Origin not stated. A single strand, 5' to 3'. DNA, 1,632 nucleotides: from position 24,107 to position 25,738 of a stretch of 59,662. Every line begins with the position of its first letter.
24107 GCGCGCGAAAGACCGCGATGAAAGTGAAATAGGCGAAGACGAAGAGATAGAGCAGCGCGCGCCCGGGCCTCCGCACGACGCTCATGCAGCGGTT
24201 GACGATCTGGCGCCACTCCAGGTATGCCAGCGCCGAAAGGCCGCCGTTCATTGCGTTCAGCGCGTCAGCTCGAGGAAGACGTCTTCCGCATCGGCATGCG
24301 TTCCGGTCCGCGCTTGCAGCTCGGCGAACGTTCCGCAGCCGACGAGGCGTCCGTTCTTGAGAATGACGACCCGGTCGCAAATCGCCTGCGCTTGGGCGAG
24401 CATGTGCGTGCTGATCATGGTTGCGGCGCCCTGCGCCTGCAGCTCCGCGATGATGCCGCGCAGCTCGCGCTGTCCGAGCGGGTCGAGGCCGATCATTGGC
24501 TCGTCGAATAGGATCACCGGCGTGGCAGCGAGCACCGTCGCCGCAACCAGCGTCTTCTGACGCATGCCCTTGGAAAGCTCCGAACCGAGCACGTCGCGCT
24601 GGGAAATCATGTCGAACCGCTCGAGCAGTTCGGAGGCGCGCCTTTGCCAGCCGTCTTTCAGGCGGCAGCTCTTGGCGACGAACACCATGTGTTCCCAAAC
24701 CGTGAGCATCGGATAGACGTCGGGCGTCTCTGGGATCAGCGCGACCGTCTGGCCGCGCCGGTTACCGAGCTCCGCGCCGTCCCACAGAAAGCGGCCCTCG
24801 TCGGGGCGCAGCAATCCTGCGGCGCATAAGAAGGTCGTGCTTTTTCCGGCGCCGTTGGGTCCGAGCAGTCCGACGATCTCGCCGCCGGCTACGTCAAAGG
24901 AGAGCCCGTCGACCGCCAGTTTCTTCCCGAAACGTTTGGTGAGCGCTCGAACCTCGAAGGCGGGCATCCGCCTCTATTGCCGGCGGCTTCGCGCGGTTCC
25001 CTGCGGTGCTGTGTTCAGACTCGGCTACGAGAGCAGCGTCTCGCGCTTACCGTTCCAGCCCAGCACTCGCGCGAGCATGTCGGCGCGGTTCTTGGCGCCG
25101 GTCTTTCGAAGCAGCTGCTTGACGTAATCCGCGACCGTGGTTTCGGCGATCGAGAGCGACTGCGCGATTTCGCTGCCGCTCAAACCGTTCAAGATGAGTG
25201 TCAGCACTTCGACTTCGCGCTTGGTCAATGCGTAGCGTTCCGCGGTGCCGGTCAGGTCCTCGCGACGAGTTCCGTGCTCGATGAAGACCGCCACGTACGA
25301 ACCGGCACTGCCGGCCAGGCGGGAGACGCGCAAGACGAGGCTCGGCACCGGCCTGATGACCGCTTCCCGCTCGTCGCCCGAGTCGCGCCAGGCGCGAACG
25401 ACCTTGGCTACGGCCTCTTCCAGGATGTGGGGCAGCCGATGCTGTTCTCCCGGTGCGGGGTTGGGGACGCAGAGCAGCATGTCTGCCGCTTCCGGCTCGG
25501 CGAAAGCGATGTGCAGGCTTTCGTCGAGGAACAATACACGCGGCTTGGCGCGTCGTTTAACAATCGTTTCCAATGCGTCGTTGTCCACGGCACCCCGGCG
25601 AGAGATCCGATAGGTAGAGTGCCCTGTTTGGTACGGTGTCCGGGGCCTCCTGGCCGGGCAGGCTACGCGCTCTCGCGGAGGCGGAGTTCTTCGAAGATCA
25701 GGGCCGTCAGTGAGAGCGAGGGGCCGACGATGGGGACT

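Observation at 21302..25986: Candidate undescribed envelope module: sensor-domain pair, LuxR regulator, ABC exporter and three secreted beta-sandwich paralogs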

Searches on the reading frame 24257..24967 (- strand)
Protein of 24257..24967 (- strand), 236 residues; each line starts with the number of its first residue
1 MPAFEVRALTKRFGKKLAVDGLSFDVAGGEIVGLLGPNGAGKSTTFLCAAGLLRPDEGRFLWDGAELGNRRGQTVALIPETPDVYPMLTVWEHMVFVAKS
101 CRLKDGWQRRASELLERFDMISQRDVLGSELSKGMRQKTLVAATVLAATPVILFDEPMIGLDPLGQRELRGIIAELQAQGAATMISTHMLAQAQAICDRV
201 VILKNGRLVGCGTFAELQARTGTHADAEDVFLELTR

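Call 3: search_protein_families(library=pfam, max_evalue=1, proteins=[window:24257-24967:-])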
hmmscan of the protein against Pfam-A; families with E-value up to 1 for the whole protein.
window:24257-24967:- (236 aa): 9 families
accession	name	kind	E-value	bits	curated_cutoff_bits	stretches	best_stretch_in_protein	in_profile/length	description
PF00005.33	ABC_tran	-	1.6e-25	90.7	25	1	20-158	2-136/137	ABC transporter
PF13304.12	AAA_21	-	2.5e-11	44.7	27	2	127-188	234-298/304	AAA domain, putative AbiEii toxin, Type IV TA system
PF02463.25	SMC_N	-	0.025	14.4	40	0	126-196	132-208/220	RecF/RecN/SMC N terminal domain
PF25199.1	nSTAND_NTPase5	-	0.04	14.2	34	1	28-68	40-81/145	Novel STAND NTPase 5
PF13555.12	AAA_29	-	0.053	13.7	27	1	26-49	21-42/61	P-loop containing region of AAA domain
PF21270.2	SOGP_4th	-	0.073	13.8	27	1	153-233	3-79/90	Glycoside phosphorylase C-terminal domain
PF20703.3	nSTAND1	-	0.12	12.4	27.1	1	4-91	8-85/379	Novel STAND NTPase 1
PF04310.18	MukB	-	0.13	12.4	23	1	31-60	28-57/226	MukB N-terminal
PF13476.12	AAA_23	-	0.19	12.8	27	1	28-46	18-36/201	AAA domain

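Call 7: search_protein_families(library=ncbifam, max_evalue=1, proteins=[window:24257-24967:-])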
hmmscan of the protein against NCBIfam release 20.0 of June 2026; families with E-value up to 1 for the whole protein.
window:24257-24967:- (236 aa): 192 families (the best 25 are shown)
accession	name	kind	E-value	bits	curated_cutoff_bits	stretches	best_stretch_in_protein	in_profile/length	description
TIGR01188.1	drrA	subfamily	2.1e-48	165.2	312.45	1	11-224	1-218/302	daunorubicin resistance ABC transporter, ATP-binding protein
TIGR03740.1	galliderm_ABC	subfamily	2.2e-41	142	309.75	1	5-233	2-220/223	lantibiotic protection ABC transporter ATP-binding subunit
TIGR04406.1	LPS_export_lptB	equivalog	3.3e-41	141.2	240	1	4-219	2-224/239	LPS export ABC transporter ATP-binding protein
TIGR03522.1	GldA_ABC_ATP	equivalog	2.2e-40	139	402.6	1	5-220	4-222/301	gliding motility-associated ABC transporter ATP-binding subunit GldA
NF033858.1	ABC2_perm_RbbA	equivalog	4e-37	127.6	1050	1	3-233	266-499/909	ribosome-associated ATPase/putative transporter RbbA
NF008144.0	PRK10895.1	equivalog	4e-35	121.4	381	1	4-217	4-224/241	LPS export ABC transporter ATP-binding protein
NF010060.0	PRK13537.1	equivalog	5.6e-34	117.4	521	1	3-218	15-234/314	nodulation factor ABC transporter ATP-binding protein NodI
NF047930.1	ABC_ATP_B6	equivalog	8.7e-33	113.7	670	1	4-225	3-231/510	putative B6 ABC transporter ATP-binding protein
NF010059.0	PRK13536.1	equivalog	7.3e-32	110.4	549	1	3-215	43-259/342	nodulation factor ABC transporter ATP-binding protein NodI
TIGR03864.1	PQQ_ABC_ATP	hypoth_equivalog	1.4e-31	109.7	302.25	1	4-235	2-236/236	ABC transporter, ATP-binding subunit, PQQ-dependent alcohol dehydrogenase system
TIGR01288.1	nodI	equivalog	3.4e-30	105.1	424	1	3-212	4-217/303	nodulation factor ABC transporter ATP-binding protein NodI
TIGR01186.1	proV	subfamily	5.1e-30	104.8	326.6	1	12-217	2-217/363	betaine/proline/choline family ABC transporter ATP-binding protein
TIGR03265.1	PhnT2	equivalog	2.9e-29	102.4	457.7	1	3-220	4-225/353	putative 2-aminoethylphosphonate ABC transporter ATP-binding protein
TIGR01166.1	cbiO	subfamily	3.5e-29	101.6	211.8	1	18-189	7-186/190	cobalt ABC transporter, ATP-binding protein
NF008513.0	PRK11432.1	equivalog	1e-28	100.3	496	1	5-219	8-226/351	ferric ABC transporter ATP-binding protein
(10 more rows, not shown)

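Call 50: search_protein_families(library=padloc, max_evalue=0.01, proteins=[window:24257-24967:-])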
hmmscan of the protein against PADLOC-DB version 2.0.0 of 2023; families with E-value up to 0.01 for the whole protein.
window:24257-24967:- (236 aa): 13 families
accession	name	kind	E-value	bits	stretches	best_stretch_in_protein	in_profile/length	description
PDLC04135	mad3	-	6.5e-20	70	2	127-206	260-340/374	mads_3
PDLC02980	AriA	-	1.2e-12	46.4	1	129-188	236-298/304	-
PDLC04140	mad8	-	9.4e-07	26.6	1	14-117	12-113/314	mads_8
PDLC03878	NsnB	-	0.00016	19.5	1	140-188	228-276/345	-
PDLC02914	ATPase-Toprim_I-B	-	0.0014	15.9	0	149-194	203-249/443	-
PDLC04175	HEC-01A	-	0.0014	15.7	0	130-188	248-307/363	-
PDLC04213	HEC-02A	-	0.0019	15.8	1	139-189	222-272/337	-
PDLC04033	PD-T4-4_A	-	0.0036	14.6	1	151-188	328-365/460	-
PDLC00295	PtuA1|PtuA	-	0.0046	14.1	0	32-53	35-55/451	AAA ATPase domain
PDLC04214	HEC-02A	-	0.0047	14.3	1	138-188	227-277/338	-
PDLC00075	GajA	-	0.0056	13.3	0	129-190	247-307/536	AAA ATPase domain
PDLC02915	ATPase-Toprim_I-B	-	0.0057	13.5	0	148-188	255-294/623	-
PDLC02358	Old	-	0.0081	13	0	148-204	284-342/578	Old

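Call 57: search_solved_structures(query=window:24260-24967:-, max_evalue=1e-20, show_alignments=1)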
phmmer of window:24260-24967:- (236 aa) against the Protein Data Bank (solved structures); distinct sequences matched with E-value up to 1e-20: 80 (the best 60 are shown).
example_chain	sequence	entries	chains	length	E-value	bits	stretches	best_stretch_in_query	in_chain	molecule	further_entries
7tdt_A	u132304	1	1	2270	1.6e-48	168.5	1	11-222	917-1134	Phospholipid-transporting ATPase ABCA1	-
7tbz_A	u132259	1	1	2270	1.6e-48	168.5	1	11-222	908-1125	ATP-binding cassette, sub-family A (ABC1), member 1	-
7tby_A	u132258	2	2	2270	1.6e-48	168.5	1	11-222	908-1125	ATP-binding cassette, sub-family A (ABC1), member 1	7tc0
5xjy_A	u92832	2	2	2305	1.7e-48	168.4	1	11-222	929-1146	ATP-binding cassette sub-family A member 1 | Phospholipid-transporting ATPase ABCA1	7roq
7tbw_A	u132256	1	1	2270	1.1e-47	165.7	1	11-222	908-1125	ATP-binding cassette, sub-family A (ABC1), member 1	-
8edw_A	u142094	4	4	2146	5.6e-47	163.4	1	2-220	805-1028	Phospholipid-transporting ATPase ABCA7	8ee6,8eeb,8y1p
8eop_A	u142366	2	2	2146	3.9e-46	160.7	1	2-220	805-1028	Phospholipid-transporting ATPase ABCA7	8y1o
7lkp_A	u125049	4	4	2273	1.5e-45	158.8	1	16-218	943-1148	Retinal-specific phospholipid-transporting ATPase ABCA4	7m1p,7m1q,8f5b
7e7i_A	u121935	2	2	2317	1.6e-45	158.7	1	16-218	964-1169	Retinal-specific phospholipid-transporting ATPase ABCA4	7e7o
7lkz_A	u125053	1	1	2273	1e-44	156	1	16-218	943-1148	Retinal-specific phospholipid-transporting ATPase ABCA4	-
7e7q_A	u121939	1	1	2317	1.1e-44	155.9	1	16-218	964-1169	Retinal-specific phospholipid-transporting ATPase ABCA4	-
7w01_A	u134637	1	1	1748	9.3e-42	146.3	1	16-222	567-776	Phospholipid-transporting ATPase ABCA3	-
7w02_A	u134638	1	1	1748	6.4e-41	143.6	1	16-222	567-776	Phospholipid-transporting ATPase ABCA3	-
4rvc_A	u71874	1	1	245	1.4e-38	135.9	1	3-236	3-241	ABC transporter ATP-binding protein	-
8k1m_C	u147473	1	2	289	5.5e-34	120.9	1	4-228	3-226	Multidrug efflux system ATP-binding protein Rv1218c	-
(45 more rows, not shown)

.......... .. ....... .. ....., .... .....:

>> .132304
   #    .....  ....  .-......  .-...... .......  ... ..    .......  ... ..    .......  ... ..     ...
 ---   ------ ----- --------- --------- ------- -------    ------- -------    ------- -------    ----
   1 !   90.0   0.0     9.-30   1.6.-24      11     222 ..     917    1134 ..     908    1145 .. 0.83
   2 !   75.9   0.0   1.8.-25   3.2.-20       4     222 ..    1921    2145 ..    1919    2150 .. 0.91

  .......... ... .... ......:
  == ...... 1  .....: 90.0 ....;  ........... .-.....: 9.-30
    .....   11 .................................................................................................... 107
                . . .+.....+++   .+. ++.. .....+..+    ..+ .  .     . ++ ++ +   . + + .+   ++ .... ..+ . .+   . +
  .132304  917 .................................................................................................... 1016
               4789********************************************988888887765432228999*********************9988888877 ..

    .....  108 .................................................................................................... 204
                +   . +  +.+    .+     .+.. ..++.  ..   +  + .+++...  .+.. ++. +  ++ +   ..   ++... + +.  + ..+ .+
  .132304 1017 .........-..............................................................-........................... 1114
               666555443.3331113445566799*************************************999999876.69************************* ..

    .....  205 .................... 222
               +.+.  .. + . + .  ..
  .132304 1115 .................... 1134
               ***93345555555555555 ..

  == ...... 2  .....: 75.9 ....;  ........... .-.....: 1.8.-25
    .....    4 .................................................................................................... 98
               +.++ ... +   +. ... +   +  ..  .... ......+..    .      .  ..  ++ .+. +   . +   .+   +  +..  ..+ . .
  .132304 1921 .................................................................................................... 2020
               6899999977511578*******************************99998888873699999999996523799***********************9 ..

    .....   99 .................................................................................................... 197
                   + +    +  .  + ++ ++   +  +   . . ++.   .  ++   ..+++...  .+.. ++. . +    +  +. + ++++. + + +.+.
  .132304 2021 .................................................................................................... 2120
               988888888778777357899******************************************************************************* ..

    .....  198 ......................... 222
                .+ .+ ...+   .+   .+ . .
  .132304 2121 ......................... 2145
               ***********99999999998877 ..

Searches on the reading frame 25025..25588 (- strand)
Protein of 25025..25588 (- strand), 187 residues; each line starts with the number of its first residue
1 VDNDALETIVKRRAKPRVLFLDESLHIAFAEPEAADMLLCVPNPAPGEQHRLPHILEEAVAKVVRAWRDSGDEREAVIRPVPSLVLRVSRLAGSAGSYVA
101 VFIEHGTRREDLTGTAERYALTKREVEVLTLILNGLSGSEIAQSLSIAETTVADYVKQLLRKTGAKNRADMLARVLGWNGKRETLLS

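Call 3: search_protein_families(library=pfam, max_evalue=1, proteins=[window:25025-25588:-])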
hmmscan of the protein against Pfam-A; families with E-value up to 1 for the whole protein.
window:25025-25588:- (187 aa): 8 families
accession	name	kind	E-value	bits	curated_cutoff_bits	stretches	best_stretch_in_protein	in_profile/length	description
PF00196.25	GerE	-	8.9e-15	54.5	23.5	1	120-171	2-53/57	Bacterial regulatory proteins, luxR family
PF08281.18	Sigma70_r4_2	-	0.00017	21.6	25.7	1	121-160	11-51/54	Sigma-70, region 4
PF13384.12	HTH_23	-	0.0011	19.2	24.6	1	124-160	6-42/50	Homeodomain-like domain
PF08279.18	HTH_11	-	0.011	16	25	1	136-165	16-44/55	HTH domain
PF14493.12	HTH_40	-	0.023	15.4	27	1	127-162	4-39/89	Helix-turn-helix domain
PF13412.12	HTH_24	-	0.024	14.6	21.9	1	135-161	17-43/48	Winged helix-turn-helix DNA-binding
PF01978.25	TrmB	-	0.092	13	25.6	1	120-162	5-49/68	Sugar-specific transcriptional regulator TrmB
PF21434.3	TerS_N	-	0.099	13.1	27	1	128-147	8-27/50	Phage G20C small terminase, N-terminal domain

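Call 7: search_protein_families(library=ncbifam, max_evalue=1, proteins=[window:25025-25588:-])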
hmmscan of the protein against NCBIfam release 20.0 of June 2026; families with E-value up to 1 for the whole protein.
window:25025-25588:- (187 aa): 39 families (the best 25 are shown)
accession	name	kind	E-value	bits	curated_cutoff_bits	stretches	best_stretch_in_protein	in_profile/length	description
NF052366.1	photon_PedR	equivalog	4.2e-11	42.9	120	1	120-178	2-60/74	photosynthetic electron transport-dependent transcriptional regulator PedR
NF047785.1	respo_reg_MadR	equivalog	6.2e-10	38.8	300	1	116-171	144-199/209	MadR family response regulator transcription factor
NF003420.0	PRK04841.1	equivalog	1.1e-09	36.9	537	1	107-171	825-889/903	HTH-type transcriptional regulator MalT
TIGR03020.2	EpsA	equivalog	1.2e-09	38.2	170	1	115-175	185-245/247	XrtB/PEP-CTERM-associated transcriptional regulator EpsA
NF007935.0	PRK10651.1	equivalog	1.6e-09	37.3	250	1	106-170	141-205/216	two-component system response regulator NarL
NF007505.1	PRK10100.1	equivalog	7e-09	35.7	250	1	115-170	139-194/204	biofilm master transcriptional regulator CsgD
NF047402.1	TransRegVisN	equivalog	1.7e-08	34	250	1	97-173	167-238/246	transcriptional regulator VisN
NF041232.1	BagY_FevT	exception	1.5e-07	30.6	700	1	89-175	263-351/367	LuxR family transcriptional regulator BagY/FevT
NF007708.0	PRK10403.1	equivalog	2.8e-07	30.2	343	1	109-169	141-202/215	nitrate/nitrite response regulator protein NarP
NF052445.1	RespRegMctR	equivalog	3.3e-07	29.9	300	1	116-172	140-196/205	two-component system response regulator MctR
TIGR03541.1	reg_near_HchA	equivalog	1.2e-06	28.2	215.6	1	107-176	158-227/232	PA1136 family autoinducer-binding transcriptional regulator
NF011896.0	PRK15369.1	equivalog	7.9e-06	25.6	242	1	116-172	145-201/211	two component system response regulator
NF007419.0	PRK09958.1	equivalog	9.1e-06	25.4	251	1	116-171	138-194/204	acid-sensing system DNA-binding response regulator EvgA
NF007561.1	PRK10188.1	equivalog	1.9e-05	24.1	350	1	108-171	167-230/240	quorum-sensing transcriptional regulator SdiA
NF041830.1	RR_TF_ErdR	exception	3.6e-05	23.6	390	1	119-170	149-200/213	response regulator transcription factor ErdR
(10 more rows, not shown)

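Call 50: search_protein_families(library=padloc, max_evalue=0.01, proteins=[window:25025-25588:-])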
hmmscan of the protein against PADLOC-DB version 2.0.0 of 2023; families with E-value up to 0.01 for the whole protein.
window:25025-25588:- (187 aa): 4 families
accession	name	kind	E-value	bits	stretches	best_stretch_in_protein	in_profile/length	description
PDLC01851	CARF3--CARF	-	3.1e-05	21.5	1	119-163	208-252/279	-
PDLC01855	CARF3--CARF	-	0.00039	18.2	1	120-162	217-259/288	-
PDLC01848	CARF3--CARF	-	0.0012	16.5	1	120-162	134-176/197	-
PDLC01268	CasR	-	0.0017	16.3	1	117-162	120-164/179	"CAS-I,CAS-II,CAS-III,CAS-IV,CAS-V,CAS-VI; associated_signaling"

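Call 64: search_solved_structures(query=window:25028-25588:-, max_evalue=0.0001)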
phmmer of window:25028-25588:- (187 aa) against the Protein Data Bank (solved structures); distinct sequences matched with E-value up to 0.0001: 9.
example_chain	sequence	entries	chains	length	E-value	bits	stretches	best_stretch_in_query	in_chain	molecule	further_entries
4ldz_A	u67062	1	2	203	1.2e-07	35.1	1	111-175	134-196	Transcriptional regulatory protein DesR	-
1je8_A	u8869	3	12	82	9e-06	29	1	116-171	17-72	Nitrate/Nitrite Response Regulator Protein NARL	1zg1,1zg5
3kln_A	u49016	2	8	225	1e-05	28.8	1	113-172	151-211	Transcriptional regulator, LuxR family | Transcriptional regulator VpsT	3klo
1fse_A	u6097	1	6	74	1.7e-05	28.1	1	120-176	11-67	GERE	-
1a04_A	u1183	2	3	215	1.7e-05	28.1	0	116-171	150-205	NITRATE/NITRITE RESPONSE REGULATOR PROTEIN NARL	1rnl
8u3b_G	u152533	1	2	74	2.7e-05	27.4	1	120-171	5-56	Nitrate/nitrite response regulator protein NarL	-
4zmr_A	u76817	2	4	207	2.7e-05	27.4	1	64-178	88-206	Response regulator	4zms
4hye_A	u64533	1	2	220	3.3e-05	27.1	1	65-178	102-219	Response regulator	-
7x1k_A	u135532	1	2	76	6.9e-05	26.1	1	119-174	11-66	Chemotaxis protein CheY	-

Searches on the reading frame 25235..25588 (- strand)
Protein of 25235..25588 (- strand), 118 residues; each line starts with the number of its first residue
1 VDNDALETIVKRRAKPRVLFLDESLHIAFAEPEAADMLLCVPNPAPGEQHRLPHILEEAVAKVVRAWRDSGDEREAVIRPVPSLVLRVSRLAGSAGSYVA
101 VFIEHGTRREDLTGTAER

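Call 25: find_homologous_proteins(query=window:25235-25588:-, max_evalue=0.01)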
Query window:25235-25588:- (118 aa): 8 proteins with E <= 0.01 among 27 candidates.
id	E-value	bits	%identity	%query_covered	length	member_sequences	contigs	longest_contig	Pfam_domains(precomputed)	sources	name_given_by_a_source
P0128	9.2e-68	243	97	100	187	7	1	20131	PF00196.26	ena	-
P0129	2.7e-58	213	86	100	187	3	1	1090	PF00196.26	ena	-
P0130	4.8e-58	212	86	100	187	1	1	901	PF00196.26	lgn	-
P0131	3.5e-56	206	84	100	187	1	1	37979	PF00196.26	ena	-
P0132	4.3e-55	202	83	100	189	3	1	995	PF00196.26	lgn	-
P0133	7.4e-53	195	80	100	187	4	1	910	PF00196.26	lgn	-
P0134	2.0e-52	194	81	100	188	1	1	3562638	PF00196.26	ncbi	-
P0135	5.8e-10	57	100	29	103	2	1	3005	PF00196.26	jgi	jgi:DNA-binding NarL/FixJ family response regulator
